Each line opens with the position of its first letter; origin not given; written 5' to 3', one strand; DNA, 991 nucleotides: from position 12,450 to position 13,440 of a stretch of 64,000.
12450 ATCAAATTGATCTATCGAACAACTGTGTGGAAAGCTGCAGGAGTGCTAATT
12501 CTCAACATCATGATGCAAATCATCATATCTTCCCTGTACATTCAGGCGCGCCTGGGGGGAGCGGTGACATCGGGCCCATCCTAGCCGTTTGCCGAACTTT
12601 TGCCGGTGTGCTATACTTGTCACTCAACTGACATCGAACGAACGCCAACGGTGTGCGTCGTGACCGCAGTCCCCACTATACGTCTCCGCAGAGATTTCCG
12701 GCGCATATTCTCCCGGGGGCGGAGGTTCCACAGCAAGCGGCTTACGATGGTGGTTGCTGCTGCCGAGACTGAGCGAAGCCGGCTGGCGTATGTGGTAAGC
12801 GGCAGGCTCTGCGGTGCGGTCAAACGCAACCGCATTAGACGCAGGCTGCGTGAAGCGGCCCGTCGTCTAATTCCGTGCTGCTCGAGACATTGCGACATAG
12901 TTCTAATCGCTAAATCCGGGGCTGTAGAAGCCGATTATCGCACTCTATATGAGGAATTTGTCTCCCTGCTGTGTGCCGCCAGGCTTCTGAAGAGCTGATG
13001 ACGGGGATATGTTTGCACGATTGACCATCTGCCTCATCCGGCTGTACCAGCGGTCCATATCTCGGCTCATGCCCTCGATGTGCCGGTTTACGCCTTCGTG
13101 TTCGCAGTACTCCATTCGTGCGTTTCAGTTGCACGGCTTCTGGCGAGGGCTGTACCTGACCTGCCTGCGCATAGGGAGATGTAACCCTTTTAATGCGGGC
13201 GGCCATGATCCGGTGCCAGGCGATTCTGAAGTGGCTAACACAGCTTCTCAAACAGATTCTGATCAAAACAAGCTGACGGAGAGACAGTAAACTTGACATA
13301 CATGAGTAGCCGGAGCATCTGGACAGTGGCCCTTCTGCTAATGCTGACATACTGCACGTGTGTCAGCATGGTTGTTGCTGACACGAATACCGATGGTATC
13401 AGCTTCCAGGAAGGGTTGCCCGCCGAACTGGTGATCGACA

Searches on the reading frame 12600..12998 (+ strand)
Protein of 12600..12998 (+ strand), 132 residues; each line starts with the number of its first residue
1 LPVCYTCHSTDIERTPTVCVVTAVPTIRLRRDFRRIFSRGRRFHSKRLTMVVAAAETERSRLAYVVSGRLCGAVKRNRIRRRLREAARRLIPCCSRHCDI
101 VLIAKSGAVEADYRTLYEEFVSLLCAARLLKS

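Call 94: search_protein_families(library=pfam, proteins=[window:12600-12998:+], max_evalue=0.001)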
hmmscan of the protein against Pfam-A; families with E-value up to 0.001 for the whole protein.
window:12600-12998:+ (132 aa): 1 family
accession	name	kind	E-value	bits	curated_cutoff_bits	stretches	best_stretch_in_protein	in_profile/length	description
PF00825.24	Ribonuclease_P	-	9.6e-23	80.7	22.3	1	27-124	7-105/109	Ribonuclease P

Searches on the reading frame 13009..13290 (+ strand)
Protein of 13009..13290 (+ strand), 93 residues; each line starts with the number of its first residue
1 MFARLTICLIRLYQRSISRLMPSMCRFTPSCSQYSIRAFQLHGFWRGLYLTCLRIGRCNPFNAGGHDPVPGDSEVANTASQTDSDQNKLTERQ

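Call 94: search_protein_families(library=pfam, proteins=[window:13009-13290:+], max_evalue=0.001)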
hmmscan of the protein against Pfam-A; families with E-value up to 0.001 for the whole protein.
window:13009-13290:+ (93 aa): 1 family
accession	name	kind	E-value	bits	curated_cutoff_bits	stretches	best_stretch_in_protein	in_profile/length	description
PF01809.23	YidD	-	8.9e-27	93.1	27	1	4-69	2-67/67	Putative membrane protein insertion efficiency factor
